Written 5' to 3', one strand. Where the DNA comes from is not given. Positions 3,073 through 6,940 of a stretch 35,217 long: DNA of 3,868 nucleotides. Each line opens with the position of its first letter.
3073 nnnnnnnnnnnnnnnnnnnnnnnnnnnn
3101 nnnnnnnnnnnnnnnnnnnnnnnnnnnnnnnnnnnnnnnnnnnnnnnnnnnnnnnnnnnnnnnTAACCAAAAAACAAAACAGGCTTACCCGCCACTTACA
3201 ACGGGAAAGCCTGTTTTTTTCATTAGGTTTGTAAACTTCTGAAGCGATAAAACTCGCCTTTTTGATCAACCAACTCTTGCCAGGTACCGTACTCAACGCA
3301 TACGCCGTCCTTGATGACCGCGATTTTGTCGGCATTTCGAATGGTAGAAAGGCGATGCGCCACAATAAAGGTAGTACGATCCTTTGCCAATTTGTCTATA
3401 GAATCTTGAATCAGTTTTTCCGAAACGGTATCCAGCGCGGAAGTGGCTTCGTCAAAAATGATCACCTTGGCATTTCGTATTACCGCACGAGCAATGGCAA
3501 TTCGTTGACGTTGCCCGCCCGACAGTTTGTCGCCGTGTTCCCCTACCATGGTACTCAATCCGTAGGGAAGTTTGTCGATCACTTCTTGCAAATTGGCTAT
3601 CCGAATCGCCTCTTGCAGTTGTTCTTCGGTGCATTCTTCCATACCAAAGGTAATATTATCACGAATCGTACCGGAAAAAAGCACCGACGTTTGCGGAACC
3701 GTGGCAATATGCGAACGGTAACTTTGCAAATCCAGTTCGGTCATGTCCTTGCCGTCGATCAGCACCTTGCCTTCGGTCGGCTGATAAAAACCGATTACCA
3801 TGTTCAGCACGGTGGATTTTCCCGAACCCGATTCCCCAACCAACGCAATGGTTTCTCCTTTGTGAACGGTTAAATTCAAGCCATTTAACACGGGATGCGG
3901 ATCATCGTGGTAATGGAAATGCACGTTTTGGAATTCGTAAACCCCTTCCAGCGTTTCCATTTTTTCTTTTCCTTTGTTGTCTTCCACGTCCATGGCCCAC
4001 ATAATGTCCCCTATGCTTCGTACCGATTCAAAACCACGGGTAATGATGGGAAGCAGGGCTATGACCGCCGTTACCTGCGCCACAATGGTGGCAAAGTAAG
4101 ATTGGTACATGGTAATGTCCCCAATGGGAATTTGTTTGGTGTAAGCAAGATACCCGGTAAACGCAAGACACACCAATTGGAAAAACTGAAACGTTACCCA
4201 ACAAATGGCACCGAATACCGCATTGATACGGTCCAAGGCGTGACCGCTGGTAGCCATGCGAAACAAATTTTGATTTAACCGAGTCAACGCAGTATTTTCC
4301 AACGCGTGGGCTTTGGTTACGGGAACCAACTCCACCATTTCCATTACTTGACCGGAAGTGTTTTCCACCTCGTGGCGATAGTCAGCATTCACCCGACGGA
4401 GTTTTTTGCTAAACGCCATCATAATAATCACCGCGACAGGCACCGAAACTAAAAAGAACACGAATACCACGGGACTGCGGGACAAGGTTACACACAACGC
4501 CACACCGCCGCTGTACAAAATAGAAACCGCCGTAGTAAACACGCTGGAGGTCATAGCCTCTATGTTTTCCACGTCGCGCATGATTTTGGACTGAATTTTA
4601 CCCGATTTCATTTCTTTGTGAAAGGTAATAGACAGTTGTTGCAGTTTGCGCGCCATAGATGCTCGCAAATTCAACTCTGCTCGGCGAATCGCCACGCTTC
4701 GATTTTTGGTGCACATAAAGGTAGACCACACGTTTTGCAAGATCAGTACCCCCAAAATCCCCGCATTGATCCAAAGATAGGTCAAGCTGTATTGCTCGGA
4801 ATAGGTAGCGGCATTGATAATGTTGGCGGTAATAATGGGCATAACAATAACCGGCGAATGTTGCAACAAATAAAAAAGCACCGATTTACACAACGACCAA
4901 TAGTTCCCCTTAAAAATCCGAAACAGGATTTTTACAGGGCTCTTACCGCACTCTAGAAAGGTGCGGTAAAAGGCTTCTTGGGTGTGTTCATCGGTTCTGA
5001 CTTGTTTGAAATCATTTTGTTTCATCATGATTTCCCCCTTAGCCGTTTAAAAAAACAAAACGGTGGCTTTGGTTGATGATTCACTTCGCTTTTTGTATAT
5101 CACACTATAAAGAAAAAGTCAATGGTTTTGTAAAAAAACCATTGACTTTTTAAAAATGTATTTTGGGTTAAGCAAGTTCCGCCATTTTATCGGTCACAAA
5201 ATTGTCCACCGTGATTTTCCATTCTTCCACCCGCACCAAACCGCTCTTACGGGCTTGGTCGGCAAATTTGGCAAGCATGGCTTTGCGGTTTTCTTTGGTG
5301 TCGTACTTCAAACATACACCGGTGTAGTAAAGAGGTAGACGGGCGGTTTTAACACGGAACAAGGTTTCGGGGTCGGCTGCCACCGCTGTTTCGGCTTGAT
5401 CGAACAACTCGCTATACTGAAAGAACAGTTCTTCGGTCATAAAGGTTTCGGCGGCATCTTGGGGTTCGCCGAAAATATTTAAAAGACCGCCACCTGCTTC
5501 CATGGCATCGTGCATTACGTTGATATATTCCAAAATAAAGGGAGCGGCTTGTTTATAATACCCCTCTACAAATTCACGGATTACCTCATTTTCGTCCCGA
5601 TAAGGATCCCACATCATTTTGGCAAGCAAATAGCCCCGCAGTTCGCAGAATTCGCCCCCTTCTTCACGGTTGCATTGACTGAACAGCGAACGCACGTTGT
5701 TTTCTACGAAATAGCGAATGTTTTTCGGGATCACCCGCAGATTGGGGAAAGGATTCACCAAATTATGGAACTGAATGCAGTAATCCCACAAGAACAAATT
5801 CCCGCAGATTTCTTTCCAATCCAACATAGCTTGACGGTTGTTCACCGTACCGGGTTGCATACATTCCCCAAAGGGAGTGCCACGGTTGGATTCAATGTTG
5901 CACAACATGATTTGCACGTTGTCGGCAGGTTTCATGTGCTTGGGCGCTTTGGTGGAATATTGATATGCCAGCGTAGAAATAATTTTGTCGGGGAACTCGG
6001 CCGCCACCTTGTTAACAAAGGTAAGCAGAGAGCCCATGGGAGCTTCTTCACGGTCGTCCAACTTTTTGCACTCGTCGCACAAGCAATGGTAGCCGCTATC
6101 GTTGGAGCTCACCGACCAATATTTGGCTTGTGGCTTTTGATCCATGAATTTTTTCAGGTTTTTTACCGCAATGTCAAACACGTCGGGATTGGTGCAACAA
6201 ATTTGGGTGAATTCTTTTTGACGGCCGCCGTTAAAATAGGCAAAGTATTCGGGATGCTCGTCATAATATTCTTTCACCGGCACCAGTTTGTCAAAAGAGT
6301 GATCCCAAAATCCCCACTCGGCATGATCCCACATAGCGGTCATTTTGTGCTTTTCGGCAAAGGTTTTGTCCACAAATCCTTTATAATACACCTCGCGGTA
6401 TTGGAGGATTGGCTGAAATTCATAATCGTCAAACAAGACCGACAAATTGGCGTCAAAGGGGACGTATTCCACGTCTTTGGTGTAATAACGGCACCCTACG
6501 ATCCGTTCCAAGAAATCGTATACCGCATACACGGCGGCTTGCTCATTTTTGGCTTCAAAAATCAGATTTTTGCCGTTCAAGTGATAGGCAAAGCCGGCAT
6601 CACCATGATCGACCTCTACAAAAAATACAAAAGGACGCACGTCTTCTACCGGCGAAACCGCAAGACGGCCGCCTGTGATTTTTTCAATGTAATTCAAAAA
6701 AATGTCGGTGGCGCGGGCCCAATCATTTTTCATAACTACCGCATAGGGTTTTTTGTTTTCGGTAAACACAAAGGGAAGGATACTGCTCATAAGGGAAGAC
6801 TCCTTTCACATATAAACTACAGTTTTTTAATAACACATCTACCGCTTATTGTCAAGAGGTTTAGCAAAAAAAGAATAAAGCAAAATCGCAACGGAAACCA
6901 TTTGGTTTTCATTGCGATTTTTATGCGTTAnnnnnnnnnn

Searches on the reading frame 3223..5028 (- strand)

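Call 3: search_protein_families(library=pfam, proteins=[window:3223-5028:-], max_evalue=0.01)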
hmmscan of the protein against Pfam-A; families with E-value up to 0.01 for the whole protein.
window:3223-5028:- (601 aa): 8 families
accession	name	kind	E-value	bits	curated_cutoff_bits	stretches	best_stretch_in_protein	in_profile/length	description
PF00005.33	ABC_tran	-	2.1e-37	129.2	25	1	381-530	1-137/137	ABC transporter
PF00664.28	ABC_membrane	-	5.7e-25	89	28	1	48-318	3-273/274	ABC transporter transmembrane region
PF02463.25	SMC_N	-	8.8e-08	32.3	40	1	395-572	28-211/220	RecF/RecN/SMC N terminal domain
PF09818.15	ABC_ATPase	-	0.00041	19.9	23.2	1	474-550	131-207/283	P-loop domain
PF13401.12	AAA_22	-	0.00075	20.3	27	1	393-444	7-33/130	AAA domain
PF03193.22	RsgA_GTPase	-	0.0022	18.3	30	1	357-413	72-128/174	RsgA GTPase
PF13555.12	AAA_29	-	0.0022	18.2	27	1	386-408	17-39/61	P-loop containing region of AAA domain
PF00350.29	Dynamin_N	-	0.0067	16.9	27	0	394-415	1-22/168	Dynamin family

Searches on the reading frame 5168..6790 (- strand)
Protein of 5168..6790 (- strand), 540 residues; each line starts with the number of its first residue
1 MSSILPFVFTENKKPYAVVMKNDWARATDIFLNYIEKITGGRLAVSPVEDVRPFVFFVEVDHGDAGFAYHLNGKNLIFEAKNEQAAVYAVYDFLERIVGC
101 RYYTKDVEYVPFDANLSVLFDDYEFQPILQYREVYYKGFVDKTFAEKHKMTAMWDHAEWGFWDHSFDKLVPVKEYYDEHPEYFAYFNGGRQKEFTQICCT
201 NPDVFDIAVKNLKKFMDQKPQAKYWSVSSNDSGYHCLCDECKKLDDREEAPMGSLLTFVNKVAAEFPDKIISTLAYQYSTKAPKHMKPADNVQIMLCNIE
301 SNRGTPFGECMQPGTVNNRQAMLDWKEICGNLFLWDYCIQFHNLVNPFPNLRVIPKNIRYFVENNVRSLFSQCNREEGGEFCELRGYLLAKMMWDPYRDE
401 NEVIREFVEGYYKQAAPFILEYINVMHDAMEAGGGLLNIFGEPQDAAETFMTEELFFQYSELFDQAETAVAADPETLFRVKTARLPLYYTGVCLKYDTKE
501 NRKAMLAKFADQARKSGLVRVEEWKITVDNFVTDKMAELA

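Call 3: search_protein_families(library=pfam, proteins=[window:5168-6790:-], max_evalue=0.01)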
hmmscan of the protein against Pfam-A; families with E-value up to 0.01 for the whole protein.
window:5168-6790:- (540 aa): 1 family
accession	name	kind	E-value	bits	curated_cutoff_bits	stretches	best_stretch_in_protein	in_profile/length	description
PF16126.11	DUF4838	-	2.2e-96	323.2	26.6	1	102-424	1-325/325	Domain of unknown function (DUF4838)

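Call 14: search_protein_families(library=ncbifam, proteins=[window:5168-6790:-], max_evalue=0.01)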
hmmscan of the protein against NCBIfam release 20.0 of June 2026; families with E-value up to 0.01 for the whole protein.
window:5168-6790:- (540 aa): 0 families

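Call 57: search_solved_structures(query=window:5168-6790:-, max_evalue=0.01)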
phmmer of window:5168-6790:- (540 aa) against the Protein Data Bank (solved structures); distinct sequences matched with E-value up to 0.01: 0.
